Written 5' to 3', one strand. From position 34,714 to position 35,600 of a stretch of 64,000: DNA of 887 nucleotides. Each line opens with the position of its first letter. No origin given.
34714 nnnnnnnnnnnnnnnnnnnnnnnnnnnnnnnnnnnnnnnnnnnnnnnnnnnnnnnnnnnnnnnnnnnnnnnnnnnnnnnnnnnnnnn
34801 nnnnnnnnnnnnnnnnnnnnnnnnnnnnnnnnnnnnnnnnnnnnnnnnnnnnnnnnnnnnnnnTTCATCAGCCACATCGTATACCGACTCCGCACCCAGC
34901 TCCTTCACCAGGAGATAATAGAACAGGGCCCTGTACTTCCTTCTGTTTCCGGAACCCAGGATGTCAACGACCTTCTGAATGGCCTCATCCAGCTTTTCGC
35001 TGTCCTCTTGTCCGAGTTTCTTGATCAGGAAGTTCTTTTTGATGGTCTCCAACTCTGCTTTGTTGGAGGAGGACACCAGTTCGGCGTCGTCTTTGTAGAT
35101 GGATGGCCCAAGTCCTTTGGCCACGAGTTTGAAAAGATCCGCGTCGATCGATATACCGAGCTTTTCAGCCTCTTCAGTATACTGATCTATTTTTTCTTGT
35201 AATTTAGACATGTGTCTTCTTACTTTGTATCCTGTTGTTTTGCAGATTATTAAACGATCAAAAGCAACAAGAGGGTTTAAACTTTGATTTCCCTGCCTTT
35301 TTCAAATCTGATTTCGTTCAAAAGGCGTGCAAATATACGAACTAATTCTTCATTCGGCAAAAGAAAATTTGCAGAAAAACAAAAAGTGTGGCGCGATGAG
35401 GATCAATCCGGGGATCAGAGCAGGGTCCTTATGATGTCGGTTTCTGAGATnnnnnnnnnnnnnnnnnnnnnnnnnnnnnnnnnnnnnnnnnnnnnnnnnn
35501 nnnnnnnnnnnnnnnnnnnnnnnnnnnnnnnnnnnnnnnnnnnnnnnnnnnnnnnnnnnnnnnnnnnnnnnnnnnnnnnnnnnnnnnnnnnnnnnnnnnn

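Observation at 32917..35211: Ribosomal protein S1 fused to a DUF2853-like domain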

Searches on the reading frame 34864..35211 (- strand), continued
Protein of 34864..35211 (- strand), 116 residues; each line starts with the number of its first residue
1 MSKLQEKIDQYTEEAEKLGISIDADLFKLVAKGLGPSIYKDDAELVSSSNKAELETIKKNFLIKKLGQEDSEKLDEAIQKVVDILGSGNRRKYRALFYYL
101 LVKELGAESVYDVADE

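Call 35: search_protein_families(library=pfam, proteins=[P0121, P0123, P0128, P0148, P0178, P0196, P0204, P0231, P0245, P0167], max_evalue=0.01)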
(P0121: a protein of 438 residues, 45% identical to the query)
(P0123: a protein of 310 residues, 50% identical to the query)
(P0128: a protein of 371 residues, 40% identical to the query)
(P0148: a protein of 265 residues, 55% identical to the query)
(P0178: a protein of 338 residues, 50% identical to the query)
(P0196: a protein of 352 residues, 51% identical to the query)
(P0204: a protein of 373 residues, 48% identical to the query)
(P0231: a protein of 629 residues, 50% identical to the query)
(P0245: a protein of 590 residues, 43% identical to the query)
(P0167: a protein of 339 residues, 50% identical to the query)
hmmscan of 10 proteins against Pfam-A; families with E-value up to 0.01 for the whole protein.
P0121 (438 aa): 3 families
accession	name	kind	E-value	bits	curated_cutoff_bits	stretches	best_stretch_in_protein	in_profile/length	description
PF11015.13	DUF2853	-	1.4e-83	276.4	25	3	143-229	13-99/101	Protein of unknown function (DUF2853)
PF13934.12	ELYS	-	0.0061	16.9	28.8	0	196-238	32-76/220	Nuclear pore complex assembly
PF24321.1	DUF7493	-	0.0099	16.5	27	0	201-259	31-87/108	Domain of unknown function (DUF7493)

P0123 (310 aa): 1 family
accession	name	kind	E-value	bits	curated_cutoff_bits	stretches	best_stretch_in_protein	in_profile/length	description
PF11015.13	DUF2853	-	3.6e-65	217.4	25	2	30-127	3-99/101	Protein of unknown function (DUF2853)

P0128 (371 aa): 1 family
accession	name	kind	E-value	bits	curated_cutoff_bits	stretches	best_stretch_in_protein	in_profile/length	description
PF11015.13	DUF2853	-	1.6e-49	167.2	25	2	11-110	2-100/101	Protein of unknown function (DUF2853)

P0148 (265 aa): 1 family
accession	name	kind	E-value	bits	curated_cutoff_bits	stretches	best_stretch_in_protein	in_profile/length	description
PF11015.13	DUF2853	-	2.4e-34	118.4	25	1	162-261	2-101/101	Protein of unknown function (DUF2853)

P0178 (338 aa): 1 family
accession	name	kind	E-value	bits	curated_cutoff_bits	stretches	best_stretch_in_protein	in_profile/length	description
PF11015.13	DUF2853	-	1.4e-32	112.8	25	1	236-334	2-100/101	Protein of unknown function (DUF2853)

P0196 (352 aa): 1 family
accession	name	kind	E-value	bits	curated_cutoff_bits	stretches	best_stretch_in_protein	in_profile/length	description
PF11015.13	DUF2853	-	8.4e-35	119.9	25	1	251-349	2-101/101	Protein of unknown function (DUF2853)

P0204 (373 aa): 1 family
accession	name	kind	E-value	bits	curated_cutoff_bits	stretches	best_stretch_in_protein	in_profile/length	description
PF11015.13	DUF2853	-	7.8e-33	113.6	25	1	272-370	2-101/101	Protein of unknown function (DUF2853)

P0231 (629 aa): 3 families
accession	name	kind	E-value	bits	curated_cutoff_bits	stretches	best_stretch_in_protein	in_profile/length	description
PF04185.19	Phosphoesterase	-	3e-53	181.7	23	1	1-410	8-351/356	Phosphoesterase family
PF11015.13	DUF2853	-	2.7e-29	102.2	25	1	534-626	9-101/101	Protein of unknown function (DUF2853)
PF00884.28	Sulfatase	-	0.0036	17.1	25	0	308-414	216-301/301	Sulfatase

P0245 (590 aa): 2 families
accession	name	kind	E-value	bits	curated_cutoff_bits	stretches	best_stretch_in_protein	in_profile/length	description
PF11015.13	DUF2853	-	5.1e-25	88.5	25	1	495-586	10-101/101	Protein of unknown function (DUF2853)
PF00149.33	Metallophos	-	4.5e-07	30.9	21.5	1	176-378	2-190/191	Calcineurin-like phosphoesterase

P0167 (339 aa): 2 families
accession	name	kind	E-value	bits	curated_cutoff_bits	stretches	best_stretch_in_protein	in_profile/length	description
PF11015.13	DUF2853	-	2.5e-34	118.4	25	1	15-111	6-101/101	Protein of unknown function (DUF2853)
PF05128.17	DUF697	-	1.4e-05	25.3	27.7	1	186-259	11-84/162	Domain of unknown function (DUF697)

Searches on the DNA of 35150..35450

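Call 60: search_rna_families(source=window, start=35150, end=35450, threshold=evalue, max_evalue=1)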
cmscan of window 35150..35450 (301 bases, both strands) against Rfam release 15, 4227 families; matches with E-value up to 1: 0.
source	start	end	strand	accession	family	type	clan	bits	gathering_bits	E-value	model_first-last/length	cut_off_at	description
